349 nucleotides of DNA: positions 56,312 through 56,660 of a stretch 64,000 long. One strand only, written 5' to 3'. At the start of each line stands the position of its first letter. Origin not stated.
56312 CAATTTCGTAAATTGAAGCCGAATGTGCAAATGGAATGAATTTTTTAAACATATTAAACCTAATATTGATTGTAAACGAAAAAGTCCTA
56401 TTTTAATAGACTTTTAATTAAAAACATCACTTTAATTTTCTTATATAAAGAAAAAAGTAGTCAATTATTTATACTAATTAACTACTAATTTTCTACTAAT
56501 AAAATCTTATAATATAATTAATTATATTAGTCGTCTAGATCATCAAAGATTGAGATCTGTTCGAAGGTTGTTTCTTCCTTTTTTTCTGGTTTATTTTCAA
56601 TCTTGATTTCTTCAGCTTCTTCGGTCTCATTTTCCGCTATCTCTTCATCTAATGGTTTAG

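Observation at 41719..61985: Recurrent intergenic arrays of TACTAAT heptamers with exact 11-bp (one helical turn) phasing at four loci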

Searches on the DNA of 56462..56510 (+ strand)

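Call 59: search_dna_similar(query=window:56462-56510:+, collection=plasmids, mode=distant, max_evalue=10, max_rows=25)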
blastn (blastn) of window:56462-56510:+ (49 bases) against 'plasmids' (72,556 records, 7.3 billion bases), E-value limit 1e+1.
Records with a match: 23; places in all: 26; records where one place covers at least 80% of the query: 0.
Best place of each record, by identity: >=99% 7; 90-95% 7; 80-90% 9.
By first word of the organism name: Enterococcus 5; Borrelia 3; Bacillus 2; Nostoc 2; Staphylococcus 2; Methanocaldococcus 1; Campylobacter 1; Fusobacterium 1; Psychrobacter 1; Niallia 1; and 4 more.
By predicted mobility (MOB-suite, as given by PLSDB): non-mobilizable 11; conjugative 6; mobilizable 6.
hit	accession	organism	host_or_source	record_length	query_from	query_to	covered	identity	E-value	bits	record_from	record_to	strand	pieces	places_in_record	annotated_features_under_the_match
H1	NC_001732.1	Methanocaldococcus jannaschii DSM 2661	-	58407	6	40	71%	86.1%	3e+0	37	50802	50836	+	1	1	HsdR family type I site-specific deoxyribonuclease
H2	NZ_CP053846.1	Campylobacter sp. CCUG 57310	Cell culture,Canine oral plaque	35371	5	39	71%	82.9%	8e-1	37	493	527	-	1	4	none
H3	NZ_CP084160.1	Fusobacterium polymorphum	Homo sapiens,Oral cavity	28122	15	49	71%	82.9%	8e-1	37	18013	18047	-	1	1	none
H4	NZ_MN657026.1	Psychrobacter sp.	-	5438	17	49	67%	85.3%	3e+0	37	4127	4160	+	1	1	hypothetical protein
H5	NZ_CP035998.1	Bacillus mycoides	cell culture,soil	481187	16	45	61%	87.1%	3e+0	36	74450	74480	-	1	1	none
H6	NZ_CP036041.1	Bacillus mycoides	cell culture,soil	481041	16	45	61%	87.1%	3e+0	36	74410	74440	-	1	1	none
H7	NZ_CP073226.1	Borrelia venezuelensis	Alectorobius rudis,mouse blood from ...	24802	11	39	59%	90.0%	8e-1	38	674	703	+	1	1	hypothetical protein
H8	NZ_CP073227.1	Borrelia venezuelensis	Alectorobius rudis,mouse blood from ...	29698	11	39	59%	90.0%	8e-1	38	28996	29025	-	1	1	hypothetical protein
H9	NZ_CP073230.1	Borrelia venezuelensis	Alectorobius rudis,mouse blood from ...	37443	11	39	59%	90.0%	8e-1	38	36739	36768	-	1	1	none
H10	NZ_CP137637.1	Niallia sp. XMNu-256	-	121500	17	46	61%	86.7%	8e-1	37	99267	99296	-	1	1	none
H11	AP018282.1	Chondrocystis sp. NIES-4102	-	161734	6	32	55%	92.6%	7e-2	41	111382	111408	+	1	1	none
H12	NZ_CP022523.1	Pseudoalteromonas sp. NC201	pure culture,sea water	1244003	6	34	59%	86.2%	3e+0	36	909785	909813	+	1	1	none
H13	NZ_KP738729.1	Aeromonas sp. Ne-1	-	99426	15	41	55%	88.9%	3e+0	37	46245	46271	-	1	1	none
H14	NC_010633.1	Nostoc punctiforme PCC 73102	-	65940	24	47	49%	91.7%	3e+0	36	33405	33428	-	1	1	DUF5906 domain-containing protein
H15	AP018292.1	Calothrix sp. NIES-4105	-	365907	20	43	49%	91.7%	3e+0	36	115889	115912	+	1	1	none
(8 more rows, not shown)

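Call 60: search_dna_similar(query=window:56462-56510:+, collection=phages, mode=distant, max_evalue=10, max_rows=25)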
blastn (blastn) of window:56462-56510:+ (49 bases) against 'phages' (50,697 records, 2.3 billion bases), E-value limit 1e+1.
Records with a match: 31; places in all: 31; records where one place covers at least 80% of the query: 3.
Best place of each record, by identity: >=99% 1; 95-99% 6; 90-95% 6; 80-90% 18.
By first word of the organism name: uncultured 5; Staphylococcus 4; Yersinia 4; Bacteroides 3; Fusobacterium 2; Bacillus 2; Lactobacillus 2; Enterocloster 2; Marinitoga 1; Bacteriophage 1; and 5 more.
By host as written in the record: - 11; Fusobacterium nucleatum ATCC 10953 2; Staphylococcus aureus 2; Bacillus subtilis subsp. subtilis 168 2; Enterocloster bolteae DA473 2; Marinitoga camini 1197 1; Clostridioides sp. ES-S-0173-01 1; Staphylococcus epidermidis HD21-2 1; and 9 more.
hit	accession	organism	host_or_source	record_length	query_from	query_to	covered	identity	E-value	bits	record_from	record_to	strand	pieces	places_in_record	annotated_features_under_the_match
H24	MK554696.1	Fusobacterium phage Fnu1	Fusobacterium nucleatum ATCC 10953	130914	2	41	82%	82.5%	3e+0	35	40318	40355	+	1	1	none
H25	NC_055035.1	Fusobacterium phage Fnu1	Fusobacterium nucleatum ATCC 10953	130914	2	41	82%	82.5%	3e+0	35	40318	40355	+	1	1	none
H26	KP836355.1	Marinitoga camini virus 1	Marinitoga camini 1197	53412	2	41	82%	80.5%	9e-1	36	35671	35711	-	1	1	none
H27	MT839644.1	Bacteriophage sp.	human fecal samples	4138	11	46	73%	86.1%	9e-1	37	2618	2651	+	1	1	record has no annotation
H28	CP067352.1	Clostridioides phage ES-S-0173-01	Clostridioides sp. ES-S-0173-01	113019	1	33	67%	84.8%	9e-1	36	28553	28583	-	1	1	record has no annotation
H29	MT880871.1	Staphylococcus phage PI-Sepi-HH2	Staphylococcus epidermidis HD21-2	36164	2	32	63%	87.1%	9e-1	36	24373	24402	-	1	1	hypothetical protein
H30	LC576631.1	Staphylococcus phage vB_SauH_DELF3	Staphylococcus aureus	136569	11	41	63%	82.4%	3e+0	34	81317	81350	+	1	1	structural protein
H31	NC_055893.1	uncultured phage cr4_1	human feces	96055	4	31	57%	89.3%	3e-1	38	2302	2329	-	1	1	tail fiber protein; host specificity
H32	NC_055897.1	uncultured phage cr114_1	human feces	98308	4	31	57%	89.3%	3e-1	38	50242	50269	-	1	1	tail fiber protein; host specificity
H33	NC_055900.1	uncultured phage cr125_1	human feces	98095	4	31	57%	89.3%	3e-1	38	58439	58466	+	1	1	tail fiber protein; host specificity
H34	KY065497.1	Streptococcus phage IPP61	Streptococcus pneumoniae 18C/3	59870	15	42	57%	85.7%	3e+0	34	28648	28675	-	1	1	none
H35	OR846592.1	Enterococcus phage Efs 1-1-1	Enterococcus faecalis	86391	15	42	57%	85.7%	3e+0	34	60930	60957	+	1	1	record has no annotation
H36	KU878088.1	Bacillus phage AR9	Bacillus subtilis subsp. subtilis 168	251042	9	34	53%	88.5%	3e+0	35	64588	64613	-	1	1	hypothetical protein | homing endonuclease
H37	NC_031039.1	Bacillus phage AR9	Bacillus subtilis subsp. subtilis 168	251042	9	34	53%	88.5%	3e+0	35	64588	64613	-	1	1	hydrolase | HNH endonuclease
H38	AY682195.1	Lactobacillus phage LP65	-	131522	19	43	51%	92.0%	3e+0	34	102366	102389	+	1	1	orf121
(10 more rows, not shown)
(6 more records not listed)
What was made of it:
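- Tried and rejected: BLAST against annotated plasmids and phages: nothing significant (calls 59, 60).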
